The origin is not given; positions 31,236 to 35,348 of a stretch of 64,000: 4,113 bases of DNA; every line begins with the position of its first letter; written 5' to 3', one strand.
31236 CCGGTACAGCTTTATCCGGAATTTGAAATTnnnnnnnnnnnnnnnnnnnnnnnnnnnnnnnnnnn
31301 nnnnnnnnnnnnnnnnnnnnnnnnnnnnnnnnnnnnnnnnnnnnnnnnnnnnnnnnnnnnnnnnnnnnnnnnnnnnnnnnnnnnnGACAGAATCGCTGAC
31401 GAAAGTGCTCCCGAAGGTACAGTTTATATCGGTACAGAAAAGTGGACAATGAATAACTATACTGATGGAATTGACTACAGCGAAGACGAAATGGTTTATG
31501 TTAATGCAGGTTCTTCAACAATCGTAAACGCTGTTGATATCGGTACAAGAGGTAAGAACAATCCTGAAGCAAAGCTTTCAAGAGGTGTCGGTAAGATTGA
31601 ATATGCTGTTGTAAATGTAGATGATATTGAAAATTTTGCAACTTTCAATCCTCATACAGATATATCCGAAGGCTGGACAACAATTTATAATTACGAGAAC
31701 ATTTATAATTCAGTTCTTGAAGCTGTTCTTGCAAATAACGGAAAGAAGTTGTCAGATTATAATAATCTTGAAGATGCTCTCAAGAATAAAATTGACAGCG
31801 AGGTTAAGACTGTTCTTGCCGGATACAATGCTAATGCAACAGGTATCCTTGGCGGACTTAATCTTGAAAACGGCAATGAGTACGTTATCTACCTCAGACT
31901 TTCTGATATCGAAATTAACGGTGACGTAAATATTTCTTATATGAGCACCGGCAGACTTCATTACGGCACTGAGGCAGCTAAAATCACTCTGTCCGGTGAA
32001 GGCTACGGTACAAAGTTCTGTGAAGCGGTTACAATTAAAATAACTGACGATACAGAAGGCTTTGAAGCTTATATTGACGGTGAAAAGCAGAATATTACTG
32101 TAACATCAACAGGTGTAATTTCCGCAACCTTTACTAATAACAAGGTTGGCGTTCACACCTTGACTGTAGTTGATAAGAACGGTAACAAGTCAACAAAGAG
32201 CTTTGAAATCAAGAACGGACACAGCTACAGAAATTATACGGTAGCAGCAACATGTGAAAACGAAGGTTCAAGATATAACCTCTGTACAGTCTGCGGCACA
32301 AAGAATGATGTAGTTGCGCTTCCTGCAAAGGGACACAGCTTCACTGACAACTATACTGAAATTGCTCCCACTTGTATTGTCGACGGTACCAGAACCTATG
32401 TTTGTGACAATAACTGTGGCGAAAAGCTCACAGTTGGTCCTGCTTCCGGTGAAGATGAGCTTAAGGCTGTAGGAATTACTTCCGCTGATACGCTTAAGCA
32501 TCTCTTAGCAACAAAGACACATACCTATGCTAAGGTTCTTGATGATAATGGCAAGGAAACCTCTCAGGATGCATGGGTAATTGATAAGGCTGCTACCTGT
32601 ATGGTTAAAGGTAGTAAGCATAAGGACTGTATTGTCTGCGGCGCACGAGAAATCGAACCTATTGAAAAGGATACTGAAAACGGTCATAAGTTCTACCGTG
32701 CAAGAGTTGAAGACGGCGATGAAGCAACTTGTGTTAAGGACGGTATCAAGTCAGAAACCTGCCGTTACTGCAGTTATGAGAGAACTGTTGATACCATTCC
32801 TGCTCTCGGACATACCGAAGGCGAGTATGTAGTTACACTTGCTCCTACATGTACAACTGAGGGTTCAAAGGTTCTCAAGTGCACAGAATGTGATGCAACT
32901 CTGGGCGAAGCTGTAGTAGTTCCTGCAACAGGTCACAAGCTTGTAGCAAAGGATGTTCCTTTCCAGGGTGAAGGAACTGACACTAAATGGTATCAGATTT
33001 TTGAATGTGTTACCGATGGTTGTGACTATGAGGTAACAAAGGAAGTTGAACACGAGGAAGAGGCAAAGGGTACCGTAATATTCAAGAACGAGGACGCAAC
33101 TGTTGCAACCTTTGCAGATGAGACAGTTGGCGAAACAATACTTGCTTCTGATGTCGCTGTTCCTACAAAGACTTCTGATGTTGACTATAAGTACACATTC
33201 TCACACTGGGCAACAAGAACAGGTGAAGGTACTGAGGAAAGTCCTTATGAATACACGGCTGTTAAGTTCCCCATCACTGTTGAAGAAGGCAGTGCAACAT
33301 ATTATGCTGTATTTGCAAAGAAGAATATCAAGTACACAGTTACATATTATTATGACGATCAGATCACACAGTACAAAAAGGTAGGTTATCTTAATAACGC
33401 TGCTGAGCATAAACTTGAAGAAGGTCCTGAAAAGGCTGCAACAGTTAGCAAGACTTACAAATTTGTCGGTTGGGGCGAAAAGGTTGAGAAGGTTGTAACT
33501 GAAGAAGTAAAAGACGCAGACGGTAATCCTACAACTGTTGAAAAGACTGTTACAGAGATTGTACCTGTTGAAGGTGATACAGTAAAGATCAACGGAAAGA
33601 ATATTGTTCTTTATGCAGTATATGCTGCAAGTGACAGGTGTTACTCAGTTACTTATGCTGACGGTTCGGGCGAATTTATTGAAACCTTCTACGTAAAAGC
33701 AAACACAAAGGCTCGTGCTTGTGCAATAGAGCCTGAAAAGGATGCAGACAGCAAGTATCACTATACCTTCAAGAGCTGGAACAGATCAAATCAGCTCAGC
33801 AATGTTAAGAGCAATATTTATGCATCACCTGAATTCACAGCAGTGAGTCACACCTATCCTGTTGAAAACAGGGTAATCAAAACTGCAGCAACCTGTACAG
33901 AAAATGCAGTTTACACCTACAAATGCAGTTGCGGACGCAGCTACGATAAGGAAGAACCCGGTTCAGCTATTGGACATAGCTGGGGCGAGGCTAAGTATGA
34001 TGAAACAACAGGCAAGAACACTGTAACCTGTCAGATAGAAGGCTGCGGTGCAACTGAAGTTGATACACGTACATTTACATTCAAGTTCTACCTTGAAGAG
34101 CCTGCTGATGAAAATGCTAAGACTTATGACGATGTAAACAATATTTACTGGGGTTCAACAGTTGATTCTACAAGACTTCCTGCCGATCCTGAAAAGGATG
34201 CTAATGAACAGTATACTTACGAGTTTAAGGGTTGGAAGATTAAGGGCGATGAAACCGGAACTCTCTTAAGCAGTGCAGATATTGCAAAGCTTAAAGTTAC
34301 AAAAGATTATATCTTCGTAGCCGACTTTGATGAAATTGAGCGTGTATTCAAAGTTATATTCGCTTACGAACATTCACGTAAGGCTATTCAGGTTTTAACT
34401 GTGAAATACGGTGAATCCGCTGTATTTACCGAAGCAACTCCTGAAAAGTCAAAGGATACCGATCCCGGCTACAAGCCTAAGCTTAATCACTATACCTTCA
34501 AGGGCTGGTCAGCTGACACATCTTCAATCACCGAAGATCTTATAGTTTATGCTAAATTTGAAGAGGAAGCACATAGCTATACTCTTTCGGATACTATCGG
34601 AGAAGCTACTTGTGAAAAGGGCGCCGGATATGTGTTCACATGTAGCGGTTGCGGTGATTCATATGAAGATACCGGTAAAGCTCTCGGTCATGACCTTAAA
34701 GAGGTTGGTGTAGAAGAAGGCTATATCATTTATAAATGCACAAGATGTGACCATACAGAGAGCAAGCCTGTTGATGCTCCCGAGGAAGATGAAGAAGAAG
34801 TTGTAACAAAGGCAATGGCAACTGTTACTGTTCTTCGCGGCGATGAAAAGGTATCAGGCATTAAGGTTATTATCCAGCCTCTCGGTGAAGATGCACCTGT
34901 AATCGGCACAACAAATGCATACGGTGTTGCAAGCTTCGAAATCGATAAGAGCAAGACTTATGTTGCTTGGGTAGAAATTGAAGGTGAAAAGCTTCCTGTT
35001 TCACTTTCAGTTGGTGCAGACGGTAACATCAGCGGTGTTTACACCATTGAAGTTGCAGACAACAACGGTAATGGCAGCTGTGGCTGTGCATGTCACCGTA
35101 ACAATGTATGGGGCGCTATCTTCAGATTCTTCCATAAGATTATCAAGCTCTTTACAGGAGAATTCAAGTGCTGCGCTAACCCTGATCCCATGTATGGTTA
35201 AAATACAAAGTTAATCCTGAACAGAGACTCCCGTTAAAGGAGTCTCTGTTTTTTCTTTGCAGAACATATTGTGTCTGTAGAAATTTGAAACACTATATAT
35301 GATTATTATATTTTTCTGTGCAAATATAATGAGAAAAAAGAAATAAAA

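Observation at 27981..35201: A 2,406-aa surface protein directly upstream of the giant ORF combines B-repeats, a unique central domain and Cys modules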

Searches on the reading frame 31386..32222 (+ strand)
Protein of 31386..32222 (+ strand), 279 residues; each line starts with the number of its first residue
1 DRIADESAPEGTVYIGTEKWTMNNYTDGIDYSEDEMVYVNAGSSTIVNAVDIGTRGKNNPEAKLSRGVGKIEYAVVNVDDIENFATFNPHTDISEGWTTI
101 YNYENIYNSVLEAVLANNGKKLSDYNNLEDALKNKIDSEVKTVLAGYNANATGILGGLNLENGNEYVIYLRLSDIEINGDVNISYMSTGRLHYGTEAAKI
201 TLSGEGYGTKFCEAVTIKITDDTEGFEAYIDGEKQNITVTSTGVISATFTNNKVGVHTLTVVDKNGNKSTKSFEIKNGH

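Call 26: search_protein_families(library=ncbifam, proteins=[window:31386-32222:+], max_evalue=10)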
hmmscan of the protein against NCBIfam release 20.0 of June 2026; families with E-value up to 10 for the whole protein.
seq(279 aa): 1 family
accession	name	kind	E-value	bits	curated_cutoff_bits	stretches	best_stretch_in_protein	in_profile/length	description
TIGR04203.1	RPT_S_cricet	repeat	4.5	7.5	60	1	247-278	4-34/38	TIGR04203-type repeat-containing surface protein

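Call 27: search_protein_families(library=pfam, proteins=[window:31386-32222:+], max_evalue=10)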
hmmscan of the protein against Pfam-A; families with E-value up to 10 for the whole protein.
seq(279 aa): 1 family
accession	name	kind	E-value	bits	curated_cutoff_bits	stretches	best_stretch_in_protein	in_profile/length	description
PF06832.18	BiPBP_C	-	0.02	15.2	26.8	1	247-271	64-88/90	Penicillin-Binding Protein C-terminus Family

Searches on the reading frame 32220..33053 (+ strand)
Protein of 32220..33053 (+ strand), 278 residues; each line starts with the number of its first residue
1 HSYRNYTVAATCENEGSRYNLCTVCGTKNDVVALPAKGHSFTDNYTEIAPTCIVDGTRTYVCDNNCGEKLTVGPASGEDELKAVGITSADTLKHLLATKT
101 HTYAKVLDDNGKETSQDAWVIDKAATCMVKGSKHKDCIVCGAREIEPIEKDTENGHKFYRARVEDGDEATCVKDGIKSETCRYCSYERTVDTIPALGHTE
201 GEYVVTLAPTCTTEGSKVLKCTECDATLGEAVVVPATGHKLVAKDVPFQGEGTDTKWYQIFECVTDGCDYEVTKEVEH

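Call 26: search_protein_families(library=ncbifam, proteins=[window:32220-33053:+], max_evalue=10)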
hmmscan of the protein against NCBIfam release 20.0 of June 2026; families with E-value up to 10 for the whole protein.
seq(278 aa): 0 families

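Call 27: search_protein_families(library=pfam, proteins=[window:32220-33053:+], max_evalue=10)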
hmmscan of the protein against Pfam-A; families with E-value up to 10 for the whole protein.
seq(278 aa): 2 families
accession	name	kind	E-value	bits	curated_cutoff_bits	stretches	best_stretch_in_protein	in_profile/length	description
PF24859.1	FdhE_central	-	0.36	11.4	27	1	11-29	17-35/39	FdhE, central domain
PF09889.16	DUF2116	-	2.2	8.8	26.8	1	133-142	2-11/59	Probable treble clef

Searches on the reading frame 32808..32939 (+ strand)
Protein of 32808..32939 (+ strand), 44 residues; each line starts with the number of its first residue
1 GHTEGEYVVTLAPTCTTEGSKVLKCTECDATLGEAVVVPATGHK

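Call 54: search_solved_structures(query=A5, max_evalue=10, show_alignments=2)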
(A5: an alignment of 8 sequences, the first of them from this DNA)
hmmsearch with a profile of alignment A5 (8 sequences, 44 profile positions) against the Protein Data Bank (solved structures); distinct sequences matched with E-value up to 10: 53.
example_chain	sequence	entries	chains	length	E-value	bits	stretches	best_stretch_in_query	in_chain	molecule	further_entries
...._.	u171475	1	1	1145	3.6e-10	42.6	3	1-37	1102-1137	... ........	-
1rb9_A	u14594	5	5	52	0.0023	20.8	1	21-42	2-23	RUBREDOXIN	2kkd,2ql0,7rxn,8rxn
7txc_E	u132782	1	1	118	0.0029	20.5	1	19-36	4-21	Hypermethylated in cancer 2 protein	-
1spw_A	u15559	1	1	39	0.0041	20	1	23-35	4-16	Rubredoxin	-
1e8j_A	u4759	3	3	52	0.0043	19.9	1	23-42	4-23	RUBREDOXIN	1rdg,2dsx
1rdv_A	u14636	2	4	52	0.005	19.7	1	21-42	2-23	RUBREDOXIN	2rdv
9w1v_A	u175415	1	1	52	0.0054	19.6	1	24-42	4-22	RUBREDOXIN 3796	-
8jq0_A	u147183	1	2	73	0.051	16.5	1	18-34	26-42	HKR3 protein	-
5yj3_C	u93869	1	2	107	0.054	16.4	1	18-34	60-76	Telomere zinc finger-associated protein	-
2i13_A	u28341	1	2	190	0.056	16.4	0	18-31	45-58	Aart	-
2dmi_A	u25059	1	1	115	0.059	16.3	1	17-31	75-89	Teashirt homolog 3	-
6nw1_A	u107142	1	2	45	0.065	16.1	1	22-36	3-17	Rubredoxin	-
3wwl_A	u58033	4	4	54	0.096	15.6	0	23-43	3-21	Alpha-aminoadipate carrier protein LysW | OrfF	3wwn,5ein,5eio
9uum_I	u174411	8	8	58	0.13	15.2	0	19-34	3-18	Zinc finger protein Aiolos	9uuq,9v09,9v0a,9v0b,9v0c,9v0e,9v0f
6nw0_A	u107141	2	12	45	0.13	15.2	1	22-36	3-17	Rubredoxin | Rubredoxin-1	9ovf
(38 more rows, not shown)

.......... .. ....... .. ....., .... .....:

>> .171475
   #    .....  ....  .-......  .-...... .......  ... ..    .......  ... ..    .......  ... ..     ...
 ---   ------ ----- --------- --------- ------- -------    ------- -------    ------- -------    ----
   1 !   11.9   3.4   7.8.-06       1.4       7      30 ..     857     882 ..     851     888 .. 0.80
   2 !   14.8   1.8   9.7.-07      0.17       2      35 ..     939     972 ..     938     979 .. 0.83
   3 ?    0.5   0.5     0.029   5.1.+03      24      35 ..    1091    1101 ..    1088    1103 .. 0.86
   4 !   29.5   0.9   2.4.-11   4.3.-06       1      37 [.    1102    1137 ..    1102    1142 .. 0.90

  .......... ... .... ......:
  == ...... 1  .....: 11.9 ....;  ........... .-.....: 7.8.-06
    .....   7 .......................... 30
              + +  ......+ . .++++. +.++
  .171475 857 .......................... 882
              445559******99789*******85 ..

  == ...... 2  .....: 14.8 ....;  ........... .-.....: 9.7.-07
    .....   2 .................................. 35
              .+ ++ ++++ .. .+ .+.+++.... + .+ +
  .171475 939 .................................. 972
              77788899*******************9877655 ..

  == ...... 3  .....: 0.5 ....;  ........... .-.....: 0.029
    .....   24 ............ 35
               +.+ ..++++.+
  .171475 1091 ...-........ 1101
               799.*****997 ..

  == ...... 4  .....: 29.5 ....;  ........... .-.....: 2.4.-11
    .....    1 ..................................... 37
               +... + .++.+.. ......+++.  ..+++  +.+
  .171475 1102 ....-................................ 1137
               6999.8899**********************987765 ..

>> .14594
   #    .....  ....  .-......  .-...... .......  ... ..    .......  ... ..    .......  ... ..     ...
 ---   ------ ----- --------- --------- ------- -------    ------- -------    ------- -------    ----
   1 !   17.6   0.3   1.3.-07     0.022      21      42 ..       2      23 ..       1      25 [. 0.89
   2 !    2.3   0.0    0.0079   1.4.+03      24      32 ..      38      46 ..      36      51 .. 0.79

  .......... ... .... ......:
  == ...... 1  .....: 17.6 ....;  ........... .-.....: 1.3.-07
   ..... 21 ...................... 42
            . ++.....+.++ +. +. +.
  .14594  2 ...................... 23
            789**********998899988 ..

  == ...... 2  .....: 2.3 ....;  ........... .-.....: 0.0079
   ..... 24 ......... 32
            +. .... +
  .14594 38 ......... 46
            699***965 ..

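Call 55: search_protein_families(library=pfam, alignment_id=A5, max_evalue=10)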
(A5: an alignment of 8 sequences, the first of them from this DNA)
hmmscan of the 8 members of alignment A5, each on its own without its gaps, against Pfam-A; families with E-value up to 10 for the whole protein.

A. member 1, seq(44 aa): 0 families

B. families by the number of members that match (of 8 scanned): 6 families
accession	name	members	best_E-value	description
PF24859.1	FdhE_central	1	0.0095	FdhE, central domain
PF24441.1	DUF7560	1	0.02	Family of unknown function (DUF7560)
PF05207.18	Zn_ribbon_CSL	1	0.024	CSL zinc finger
PF09889.16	DUF2116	1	0.075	Probable treble clef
PF12947.13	EGF_3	1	0.083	EGF domain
PF15978.11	TnsD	1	0.26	Tn7-like transposition protein D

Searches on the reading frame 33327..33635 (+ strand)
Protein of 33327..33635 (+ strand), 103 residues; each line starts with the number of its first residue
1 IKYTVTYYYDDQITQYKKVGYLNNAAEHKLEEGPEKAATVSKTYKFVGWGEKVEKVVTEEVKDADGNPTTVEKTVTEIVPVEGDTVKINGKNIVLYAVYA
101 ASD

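Call 17: search_protein_families(library=pfam, proteins=[window:33327-33635:+], max_evalue=10)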
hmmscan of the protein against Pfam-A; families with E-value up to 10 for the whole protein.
seq(103 aa): 1 family
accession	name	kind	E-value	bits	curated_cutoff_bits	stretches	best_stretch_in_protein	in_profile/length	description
PF10163.14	EnY2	-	0.13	13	27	1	47-82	28-63/83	Transcription factor e(y)2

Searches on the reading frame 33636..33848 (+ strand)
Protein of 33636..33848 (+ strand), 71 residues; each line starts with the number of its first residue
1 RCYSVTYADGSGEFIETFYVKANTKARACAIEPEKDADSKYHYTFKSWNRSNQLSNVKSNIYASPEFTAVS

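Call 17: search_protein_families(library=pfam, proteins=[window:33636-33848:+], max_evalue=10)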
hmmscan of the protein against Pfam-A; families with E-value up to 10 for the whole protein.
seq(71 aa): 2 families
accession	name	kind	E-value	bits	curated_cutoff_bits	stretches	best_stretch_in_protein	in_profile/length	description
PF09479.16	Flg_new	-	0.0034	17.9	27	1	3-56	1-46/65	Listeria-Bacteroides repeat domain (List_Bact_rpt)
PF09510.15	Rtt102p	-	0.041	14.6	23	1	26-58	39-72/130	Rtt102p-like transcription regulator protein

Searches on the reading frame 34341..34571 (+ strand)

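Call 17: search_protein_families(library=pfam, proteins=[window:34341-34571:+], max_evalue=10)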
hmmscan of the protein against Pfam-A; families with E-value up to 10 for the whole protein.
seq(77 aa): 1 family
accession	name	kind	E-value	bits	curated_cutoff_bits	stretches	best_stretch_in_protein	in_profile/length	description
PF09479.16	Flg_new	-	0.0079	16.7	27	1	31-72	14-65/65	Listeria-Bacteroides repeat domain (List_Bact_rpt)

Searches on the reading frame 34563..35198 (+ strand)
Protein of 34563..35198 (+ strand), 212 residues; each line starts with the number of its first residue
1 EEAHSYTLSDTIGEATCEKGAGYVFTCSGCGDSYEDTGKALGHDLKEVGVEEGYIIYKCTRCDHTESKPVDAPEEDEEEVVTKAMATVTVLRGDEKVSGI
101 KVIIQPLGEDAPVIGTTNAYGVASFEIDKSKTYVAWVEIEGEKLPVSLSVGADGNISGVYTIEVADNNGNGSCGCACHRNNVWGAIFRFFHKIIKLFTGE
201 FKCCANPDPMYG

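Call 37: predict_structure(alignment_id=A1)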
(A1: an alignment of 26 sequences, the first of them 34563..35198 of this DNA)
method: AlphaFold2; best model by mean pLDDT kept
length: 212 residues; sequences in the alignment: 26
mean_pLDDT: 89.4   pTM: 0.49
mean pLDDT of the five models: 89.4, 89.0, 88.5, 88.0, 87.3
residues with pLDDT >= 90: 150; 70-90: 32; 50-70: 27; < 50: 3
segments of 3 or more residues with pLDDT < 50: none
pLDDT, mean of each block of 10 residues (from residue 1): 94 96 97 97 97 97 95 65 93 97 97 98 97 97 97 96 72 61 84 87 70 67
secondary structure, 60 per line:
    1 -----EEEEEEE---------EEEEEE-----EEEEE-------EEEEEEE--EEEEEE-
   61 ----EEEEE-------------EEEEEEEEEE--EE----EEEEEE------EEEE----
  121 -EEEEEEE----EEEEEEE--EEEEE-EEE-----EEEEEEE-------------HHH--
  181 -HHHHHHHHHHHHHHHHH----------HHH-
elements in order: E6-12 E22-27 E33-37 E45-51 E54-59 E65-69 E83-92 E101-106 E113-116 E122-128 E133-139 E142-146 E148-150 E156-162 H182-198

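Call 42: fold_search(model_id=the predicted structure, library=pdb)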
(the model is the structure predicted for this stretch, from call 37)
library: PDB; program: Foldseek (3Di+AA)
matches with E <= 10: 833; with E <= 0.001: 4
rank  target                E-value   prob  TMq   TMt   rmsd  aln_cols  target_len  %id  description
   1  4v4c_B                1.6e-04  1.00  0.31  0.25   3.1        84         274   20  Crystal Structure of Pyrogallol-Phloroglucinol Transhydroxylase from Pelobacter acidigallici (released 2014-07-09)
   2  6m7c                  7.9e-04  1.00  0.29  0.24  14.7       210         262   11  Crystal structure of C-terminal fragment of pilus adhesin SpaC from Lactobacillus rhamnosus GG (released 2020-07-29)
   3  4ilv_A                8.9e-04  1.00  0.28  0.36   5.5       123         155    9  Structure of the dioxygenase domain of SACTE_2871, a novel dioxygenase carbohydrate-binding protein fusion from the ce (released 2013-05-15)
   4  4ilv_B                9.9e-04  1.00  0.26  0.34   6.0       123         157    9  Structure of the dioxygenase domain of SACTE_2871, a novel dioxygenase carbohydrate-binding protein fusion from the ce (released 2013-05-15)
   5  4ilt_C                1.3e-03  1.00  0.28  0.37   5.1       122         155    9  Structure of the dioxygenase domain of SACTE_2871, a novel dioxygenase carbohydrate-binding protein fusion from the ce (released 2013-05-15)
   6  5ek8                  2.4e-03  1.00  0.21  0.08  13.7       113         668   12  Crystal structure of a 9R-lipoxygenase from Cyanothece PCC8801 at 2.7 Angstroms (released 2015-12-23)
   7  6m3y                  3.2e-03  0.97  0.26  0.08  17.0       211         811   13  Crystal structure of pilus adhesin, SpaC from Lactobacillus rhamnosus GG - open conformation (released 2020-07-29)
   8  4ilt_A                4.2e-03  1.00  0.29  0.38   4.6       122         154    8  Structure of the dioxygenase domain of SACTE_2871, a novel dioxygenase carbohydrate-binding protein fusion from the ce (released 2013-05-15)
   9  6fwv_B                4.2e-03  0.99  0.29  0.13  17.5       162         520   14  The Bacillus anthracis TIE protein (released 2018-08-08)
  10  3kpt_B                5.3e-03  1.00  0.26  0.16  13.8       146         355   14  Crystal structure of BcpA, the major pilin subunit of Bacillus cereus (released 2009-11-24)
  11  2boy_A                5.6e-03  1.00  0.26  0.22   7.5       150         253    9  Crystal structure of 3-ChloroCatechol 1,2-Dioxygenase from Rhodococcus Opacus 1CP (released 2006-08-24)
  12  3rkp_B                6.6e-03  0.98  0.26  0.16  14.1       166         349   14  Crystal structure of BcpA*(D312A), the major pilin subunit of Bacillus cereus (released 2012-05-30)
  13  6m48_A                6.6e-03  0.94  0.26  0.08  15.3       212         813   12  Crystal structure of pilus adhesin, SpaC from Lactobacillus rhamnosus GG - P21212 form (released 2020-07-29)
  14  4uzg                  7.0e-03  0.99  0.28  0.23  15.3       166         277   14  Crystal structure of group B streptococcus pilus 2b backbone protein SAK_1440 (released 2015-05-13)
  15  6fwv_A                7.0e-03  0.99  0.29  0.13  17.7       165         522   14  The Bacillus anthracis TIE protein (released 2018-08-08)
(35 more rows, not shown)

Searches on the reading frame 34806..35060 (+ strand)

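Call 26: search_protein_families(library=ncbifam, proteins=[window:34806-35060:+], max_evalue=10)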
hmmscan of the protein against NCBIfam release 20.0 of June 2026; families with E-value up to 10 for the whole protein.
seq(85 aa): 0 families

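Call 27: search_protein_families(library=pfam, proteins=[window:34806-35060:+], max_evalue=10)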
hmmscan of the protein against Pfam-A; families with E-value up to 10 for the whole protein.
seq(85 aa): 1 family
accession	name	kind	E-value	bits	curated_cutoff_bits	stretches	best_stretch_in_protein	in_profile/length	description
PF18798.6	LPD3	-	0.092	13.4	27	1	25-72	61-107/114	Large polyvalent protein-associated domain 3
